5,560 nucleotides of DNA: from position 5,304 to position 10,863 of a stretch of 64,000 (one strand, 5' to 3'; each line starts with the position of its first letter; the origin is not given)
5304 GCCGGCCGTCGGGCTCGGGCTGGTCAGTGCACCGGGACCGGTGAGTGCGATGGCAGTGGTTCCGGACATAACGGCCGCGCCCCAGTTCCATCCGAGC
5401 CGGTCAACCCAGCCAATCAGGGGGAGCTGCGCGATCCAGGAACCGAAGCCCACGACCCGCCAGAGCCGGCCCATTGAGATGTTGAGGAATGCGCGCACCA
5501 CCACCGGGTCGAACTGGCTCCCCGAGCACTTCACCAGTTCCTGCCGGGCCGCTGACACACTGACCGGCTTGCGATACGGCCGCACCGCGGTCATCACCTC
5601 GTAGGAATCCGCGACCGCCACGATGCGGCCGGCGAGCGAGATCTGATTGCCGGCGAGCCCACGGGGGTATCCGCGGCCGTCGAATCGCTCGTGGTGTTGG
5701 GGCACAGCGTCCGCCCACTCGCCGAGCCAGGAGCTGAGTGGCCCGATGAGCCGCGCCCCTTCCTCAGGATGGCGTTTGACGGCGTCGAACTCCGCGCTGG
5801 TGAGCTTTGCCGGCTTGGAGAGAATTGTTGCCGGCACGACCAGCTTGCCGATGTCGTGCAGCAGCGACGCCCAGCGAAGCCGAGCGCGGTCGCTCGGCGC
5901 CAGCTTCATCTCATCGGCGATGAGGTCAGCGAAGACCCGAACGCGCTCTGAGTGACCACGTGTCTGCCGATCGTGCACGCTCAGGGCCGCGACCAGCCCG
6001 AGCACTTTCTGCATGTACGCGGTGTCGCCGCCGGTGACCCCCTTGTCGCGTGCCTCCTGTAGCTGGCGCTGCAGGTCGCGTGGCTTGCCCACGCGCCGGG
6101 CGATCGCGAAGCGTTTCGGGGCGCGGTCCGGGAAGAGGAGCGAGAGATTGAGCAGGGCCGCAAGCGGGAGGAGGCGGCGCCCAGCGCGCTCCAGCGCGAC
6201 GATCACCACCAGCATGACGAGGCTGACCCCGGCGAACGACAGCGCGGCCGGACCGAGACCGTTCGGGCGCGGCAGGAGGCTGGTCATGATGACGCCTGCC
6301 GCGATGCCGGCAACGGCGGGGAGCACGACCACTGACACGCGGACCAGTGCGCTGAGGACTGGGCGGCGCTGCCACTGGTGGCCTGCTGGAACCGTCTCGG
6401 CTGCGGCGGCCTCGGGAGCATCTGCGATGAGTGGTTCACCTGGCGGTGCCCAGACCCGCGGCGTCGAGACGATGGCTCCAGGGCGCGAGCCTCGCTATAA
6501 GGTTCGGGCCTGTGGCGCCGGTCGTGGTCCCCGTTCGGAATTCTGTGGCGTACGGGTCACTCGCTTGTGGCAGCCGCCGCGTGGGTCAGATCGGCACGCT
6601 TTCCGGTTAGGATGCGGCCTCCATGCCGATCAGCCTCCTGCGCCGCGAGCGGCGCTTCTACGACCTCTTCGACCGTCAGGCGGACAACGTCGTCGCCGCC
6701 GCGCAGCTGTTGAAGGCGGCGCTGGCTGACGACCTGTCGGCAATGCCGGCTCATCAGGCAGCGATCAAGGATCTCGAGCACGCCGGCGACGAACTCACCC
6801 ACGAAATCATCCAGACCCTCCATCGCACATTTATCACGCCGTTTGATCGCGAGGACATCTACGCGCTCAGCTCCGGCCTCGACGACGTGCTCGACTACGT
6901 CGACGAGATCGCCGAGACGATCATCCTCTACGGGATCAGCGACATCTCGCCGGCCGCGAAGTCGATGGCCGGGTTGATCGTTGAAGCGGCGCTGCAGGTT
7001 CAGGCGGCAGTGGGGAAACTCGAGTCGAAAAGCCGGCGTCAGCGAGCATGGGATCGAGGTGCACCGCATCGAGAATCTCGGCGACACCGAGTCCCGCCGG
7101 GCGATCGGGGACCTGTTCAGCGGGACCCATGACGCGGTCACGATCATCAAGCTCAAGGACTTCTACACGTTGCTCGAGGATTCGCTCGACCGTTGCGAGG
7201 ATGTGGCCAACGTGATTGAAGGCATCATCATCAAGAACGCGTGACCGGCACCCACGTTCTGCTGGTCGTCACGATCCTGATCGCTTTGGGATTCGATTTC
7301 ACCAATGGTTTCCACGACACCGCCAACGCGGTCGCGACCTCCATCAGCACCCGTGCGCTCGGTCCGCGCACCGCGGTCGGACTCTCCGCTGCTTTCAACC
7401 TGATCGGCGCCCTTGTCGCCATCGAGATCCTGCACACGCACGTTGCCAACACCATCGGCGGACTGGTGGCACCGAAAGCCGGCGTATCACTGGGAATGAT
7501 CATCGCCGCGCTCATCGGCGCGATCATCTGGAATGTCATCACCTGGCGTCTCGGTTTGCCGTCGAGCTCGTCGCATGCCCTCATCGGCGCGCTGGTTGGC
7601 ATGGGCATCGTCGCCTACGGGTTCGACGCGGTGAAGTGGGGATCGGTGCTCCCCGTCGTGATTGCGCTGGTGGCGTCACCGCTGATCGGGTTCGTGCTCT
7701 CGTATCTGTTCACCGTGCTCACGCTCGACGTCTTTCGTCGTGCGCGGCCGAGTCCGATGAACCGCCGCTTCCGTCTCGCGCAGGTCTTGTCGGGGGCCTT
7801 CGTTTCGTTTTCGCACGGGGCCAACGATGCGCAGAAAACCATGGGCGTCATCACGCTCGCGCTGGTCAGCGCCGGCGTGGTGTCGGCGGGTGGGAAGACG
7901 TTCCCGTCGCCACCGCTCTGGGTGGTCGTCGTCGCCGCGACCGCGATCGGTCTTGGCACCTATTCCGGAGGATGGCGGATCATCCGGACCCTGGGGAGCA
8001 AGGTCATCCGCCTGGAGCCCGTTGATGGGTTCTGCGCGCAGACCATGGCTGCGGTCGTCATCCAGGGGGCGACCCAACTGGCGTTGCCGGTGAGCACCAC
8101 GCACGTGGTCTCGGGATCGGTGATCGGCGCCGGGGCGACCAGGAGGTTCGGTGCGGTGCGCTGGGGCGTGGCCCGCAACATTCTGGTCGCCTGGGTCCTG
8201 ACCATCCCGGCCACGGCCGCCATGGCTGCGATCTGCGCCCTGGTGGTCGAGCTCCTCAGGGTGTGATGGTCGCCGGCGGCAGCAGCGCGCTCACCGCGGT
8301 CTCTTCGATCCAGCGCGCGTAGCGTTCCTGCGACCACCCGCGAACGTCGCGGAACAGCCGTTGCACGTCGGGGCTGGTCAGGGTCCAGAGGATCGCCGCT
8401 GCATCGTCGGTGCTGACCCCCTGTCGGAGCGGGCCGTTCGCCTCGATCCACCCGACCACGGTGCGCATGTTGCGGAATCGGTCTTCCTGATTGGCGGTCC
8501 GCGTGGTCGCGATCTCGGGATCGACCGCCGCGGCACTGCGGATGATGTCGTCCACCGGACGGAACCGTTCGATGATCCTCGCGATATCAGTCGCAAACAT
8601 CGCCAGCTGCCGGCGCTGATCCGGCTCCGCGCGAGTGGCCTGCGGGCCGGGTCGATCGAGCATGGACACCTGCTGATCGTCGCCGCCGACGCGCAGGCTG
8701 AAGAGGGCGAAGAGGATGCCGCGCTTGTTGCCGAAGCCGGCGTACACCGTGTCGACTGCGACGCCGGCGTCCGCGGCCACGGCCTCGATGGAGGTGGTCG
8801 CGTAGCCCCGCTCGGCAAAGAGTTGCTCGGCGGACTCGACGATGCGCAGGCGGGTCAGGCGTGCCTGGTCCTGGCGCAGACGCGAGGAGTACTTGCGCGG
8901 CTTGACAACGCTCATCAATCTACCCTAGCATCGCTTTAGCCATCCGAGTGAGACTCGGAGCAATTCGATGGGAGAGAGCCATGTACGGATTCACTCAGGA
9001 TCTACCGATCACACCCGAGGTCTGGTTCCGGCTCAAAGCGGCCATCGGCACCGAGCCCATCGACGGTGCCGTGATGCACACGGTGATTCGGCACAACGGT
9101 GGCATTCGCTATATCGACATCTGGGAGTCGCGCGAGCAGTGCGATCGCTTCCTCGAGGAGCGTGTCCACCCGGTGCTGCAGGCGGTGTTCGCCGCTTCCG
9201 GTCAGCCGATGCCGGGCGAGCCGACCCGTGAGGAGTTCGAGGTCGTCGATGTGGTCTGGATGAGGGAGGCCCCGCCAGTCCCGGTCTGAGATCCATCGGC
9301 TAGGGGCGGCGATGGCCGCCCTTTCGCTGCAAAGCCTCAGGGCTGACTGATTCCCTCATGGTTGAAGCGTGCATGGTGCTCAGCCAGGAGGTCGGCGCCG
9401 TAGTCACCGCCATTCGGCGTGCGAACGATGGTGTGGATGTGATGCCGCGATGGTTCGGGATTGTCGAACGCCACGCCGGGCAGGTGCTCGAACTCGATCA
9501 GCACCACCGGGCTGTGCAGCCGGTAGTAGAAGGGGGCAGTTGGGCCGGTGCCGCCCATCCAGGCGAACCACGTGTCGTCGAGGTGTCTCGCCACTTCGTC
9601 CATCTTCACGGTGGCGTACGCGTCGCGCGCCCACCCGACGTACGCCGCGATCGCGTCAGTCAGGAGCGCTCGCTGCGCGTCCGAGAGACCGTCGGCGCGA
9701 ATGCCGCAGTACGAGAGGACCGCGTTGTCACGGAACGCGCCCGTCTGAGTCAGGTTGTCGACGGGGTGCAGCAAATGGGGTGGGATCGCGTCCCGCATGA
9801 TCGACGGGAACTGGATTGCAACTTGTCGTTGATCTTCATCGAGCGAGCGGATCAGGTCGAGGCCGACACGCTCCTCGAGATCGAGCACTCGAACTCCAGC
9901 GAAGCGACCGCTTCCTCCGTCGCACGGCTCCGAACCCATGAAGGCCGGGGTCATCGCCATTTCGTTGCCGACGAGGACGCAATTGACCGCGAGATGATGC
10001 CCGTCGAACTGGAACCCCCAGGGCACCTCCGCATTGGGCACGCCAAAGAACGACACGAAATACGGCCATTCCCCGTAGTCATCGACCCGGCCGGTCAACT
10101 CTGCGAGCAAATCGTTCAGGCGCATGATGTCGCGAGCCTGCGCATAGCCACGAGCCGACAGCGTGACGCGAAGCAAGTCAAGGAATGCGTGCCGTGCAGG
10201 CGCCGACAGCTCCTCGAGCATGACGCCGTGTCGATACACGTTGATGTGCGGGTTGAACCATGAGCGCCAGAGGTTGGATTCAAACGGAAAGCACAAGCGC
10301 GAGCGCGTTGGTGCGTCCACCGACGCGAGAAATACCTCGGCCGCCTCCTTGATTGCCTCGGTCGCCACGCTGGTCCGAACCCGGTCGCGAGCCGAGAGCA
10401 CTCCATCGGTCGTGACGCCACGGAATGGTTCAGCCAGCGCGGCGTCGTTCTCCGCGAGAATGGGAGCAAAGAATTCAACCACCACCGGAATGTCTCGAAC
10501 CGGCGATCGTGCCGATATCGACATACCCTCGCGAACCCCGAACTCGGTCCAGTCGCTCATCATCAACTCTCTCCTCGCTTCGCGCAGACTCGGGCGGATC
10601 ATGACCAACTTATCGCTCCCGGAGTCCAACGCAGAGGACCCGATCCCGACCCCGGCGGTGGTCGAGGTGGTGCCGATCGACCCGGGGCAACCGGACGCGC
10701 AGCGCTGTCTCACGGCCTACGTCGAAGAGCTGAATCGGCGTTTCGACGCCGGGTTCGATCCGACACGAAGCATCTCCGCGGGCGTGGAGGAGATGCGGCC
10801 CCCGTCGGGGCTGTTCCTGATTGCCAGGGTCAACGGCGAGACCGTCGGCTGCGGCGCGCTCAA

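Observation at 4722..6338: HD-GYP c-di-GMP phosphodiesterase with inverted topology: catalytic domain followed by a second TM region, a Pro/Thr-rich linker and a C-terminal Ig/PKD-like domain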

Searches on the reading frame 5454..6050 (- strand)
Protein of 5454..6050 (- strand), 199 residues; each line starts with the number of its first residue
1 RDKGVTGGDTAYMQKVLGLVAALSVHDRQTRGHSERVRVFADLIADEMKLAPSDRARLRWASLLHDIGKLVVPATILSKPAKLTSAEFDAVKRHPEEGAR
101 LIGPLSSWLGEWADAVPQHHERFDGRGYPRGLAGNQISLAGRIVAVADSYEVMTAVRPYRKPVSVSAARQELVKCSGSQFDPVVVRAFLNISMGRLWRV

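Call 52: search_solved_structures(query=window:5454-6050:-, max_evalue=1e-10, show_alignments=3)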
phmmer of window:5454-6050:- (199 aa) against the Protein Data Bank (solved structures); distinct sequences matched with E-value up to 1e-10: 5.
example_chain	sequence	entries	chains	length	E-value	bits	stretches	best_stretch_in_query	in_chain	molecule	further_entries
5z7c_A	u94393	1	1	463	1.4e-36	129.3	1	11-174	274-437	3'3'-cGAMP-specific phosphodiesterase 3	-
4mcw_A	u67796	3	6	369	1.6e-28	103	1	19-190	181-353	Metal dependent phosphohydrolase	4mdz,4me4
4r8z_A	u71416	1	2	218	1.8e-25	93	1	45-191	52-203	Cyclic di-GMP phosphodiesterase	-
9rbz_A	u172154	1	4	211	1.4e-20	77.1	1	15-189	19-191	HD domain/sensory box protein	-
9rc0_A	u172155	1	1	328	4.6e-20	75.4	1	15-189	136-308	HD domain/sensory box protein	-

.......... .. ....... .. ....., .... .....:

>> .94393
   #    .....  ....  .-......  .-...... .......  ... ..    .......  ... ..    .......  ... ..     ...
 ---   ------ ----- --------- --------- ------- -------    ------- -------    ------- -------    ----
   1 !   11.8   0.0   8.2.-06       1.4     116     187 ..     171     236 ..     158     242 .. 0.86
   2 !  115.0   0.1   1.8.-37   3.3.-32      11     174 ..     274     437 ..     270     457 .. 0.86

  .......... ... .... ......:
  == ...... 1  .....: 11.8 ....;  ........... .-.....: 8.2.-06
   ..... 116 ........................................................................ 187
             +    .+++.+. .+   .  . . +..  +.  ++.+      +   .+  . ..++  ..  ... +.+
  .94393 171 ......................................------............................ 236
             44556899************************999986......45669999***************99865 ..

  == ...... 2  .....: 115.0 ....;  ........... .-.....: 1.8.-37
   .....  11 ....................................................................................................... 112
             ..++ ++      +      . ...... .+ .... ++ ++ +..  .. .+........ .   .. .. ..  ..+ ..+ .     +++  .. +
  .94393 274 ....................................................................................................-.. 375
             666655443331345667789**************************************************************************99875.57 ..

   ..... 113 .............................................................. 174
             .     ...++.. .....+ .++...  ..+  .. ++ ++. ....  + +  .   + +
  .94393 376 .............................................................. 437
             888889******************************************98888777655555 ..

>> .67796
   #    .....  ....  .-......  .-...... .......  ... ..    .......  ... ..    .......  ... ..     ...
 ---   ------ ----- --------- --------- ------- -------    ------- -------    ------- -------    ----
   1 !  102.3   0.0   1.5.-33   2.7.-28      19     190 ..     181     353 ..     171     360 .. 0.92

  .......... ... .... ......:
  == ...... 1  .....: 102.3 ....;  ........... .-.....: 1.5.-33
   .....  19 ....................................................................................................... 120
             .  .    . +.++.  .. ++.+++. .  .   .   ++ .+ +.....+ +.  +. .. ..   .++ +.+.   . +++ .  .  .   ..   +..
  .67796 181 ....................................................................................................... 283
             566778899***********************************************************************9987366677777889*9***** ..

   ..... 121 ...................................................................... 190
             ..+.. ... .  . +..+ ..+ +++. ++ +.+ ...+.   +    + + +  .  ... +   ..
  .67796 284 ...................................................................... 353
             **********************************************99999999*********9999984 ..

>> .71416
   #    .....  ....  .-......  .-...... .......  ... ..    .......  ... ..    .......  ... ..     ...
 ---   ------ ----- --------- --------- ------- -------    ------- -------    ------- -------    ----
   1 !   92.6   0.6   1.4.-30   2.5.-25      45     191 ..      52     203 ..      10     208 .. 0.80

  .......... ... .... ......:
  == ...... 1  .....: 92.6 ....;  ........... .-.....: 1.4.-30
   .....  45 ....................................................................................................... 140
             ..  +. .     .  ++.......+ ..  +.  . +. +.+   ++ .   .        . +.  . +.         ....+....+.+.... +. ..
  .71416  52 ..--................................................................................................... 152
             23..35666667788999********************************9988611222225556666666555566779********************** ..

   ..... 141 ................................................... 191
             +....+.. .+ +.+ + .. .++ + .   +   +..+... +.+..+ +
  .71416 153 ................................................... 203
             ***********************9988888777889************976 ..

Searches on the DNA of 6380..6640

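Call 88: search_rna_families(source=window, start=6380, end=6640, threshold=evalue, max_evalue=10)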
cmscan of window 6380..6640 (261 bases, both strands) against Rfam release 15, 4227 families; matches with E-value up to 10: 0.
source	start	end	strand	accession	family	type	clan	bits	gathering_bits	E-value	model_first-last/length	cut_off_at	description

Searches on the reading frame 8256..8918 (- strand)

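Call 5: search_protein_families(library=pfam, proteins=[window:8256-8918:-], max_evalue=0.01)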
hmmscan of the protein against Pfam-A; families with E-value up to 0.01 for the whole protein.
window:8256-8918:- (220 aa): 1 family
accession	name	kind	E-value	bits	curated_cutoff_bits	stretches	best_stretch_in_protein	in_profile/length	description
PF00440.29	TetR_N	-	6.1e-13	48.8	24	1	26-72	1-47/47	Bacterial regulatory proteins, tetR family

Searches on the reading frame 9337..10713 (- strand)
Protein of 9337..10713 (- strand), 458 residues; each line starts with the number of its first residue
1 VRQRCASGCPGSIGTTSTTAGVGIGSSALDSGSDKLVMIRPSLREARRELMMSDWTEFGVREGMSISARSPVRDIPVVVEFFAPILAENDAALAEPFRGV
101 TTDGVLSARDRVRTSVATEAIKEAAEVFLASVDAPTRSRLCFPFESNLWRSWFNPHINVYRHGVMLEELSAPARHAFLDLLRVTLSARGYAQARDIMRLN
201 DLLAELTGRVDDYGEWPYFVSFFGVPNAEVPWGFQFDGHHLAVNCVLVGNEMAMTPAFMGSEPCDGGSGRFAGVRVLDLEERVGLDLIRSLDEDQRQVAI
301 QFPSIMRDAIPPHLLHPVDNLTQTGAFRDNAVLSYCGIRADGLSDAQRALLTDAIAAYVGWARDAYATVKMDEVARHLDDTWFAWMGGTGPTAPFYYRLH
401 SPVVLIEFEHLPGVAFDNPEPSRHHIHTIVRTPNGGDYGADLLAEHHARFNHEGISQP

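Call 68: search_protein_families(library=pfam, proteins=[window:9337-10713:-], max_evalue=0.00001)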
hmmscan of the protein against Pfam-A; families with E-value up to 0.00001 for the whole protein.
window:9337-10713:- (458 aa): 1 family
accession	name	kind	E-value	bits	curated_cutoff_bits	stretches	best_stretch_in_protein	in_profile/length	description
PF12006.13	DUF3500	-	1e-91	308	27.2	1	116-439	3-296/297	Protein of unknown function (DUF3500)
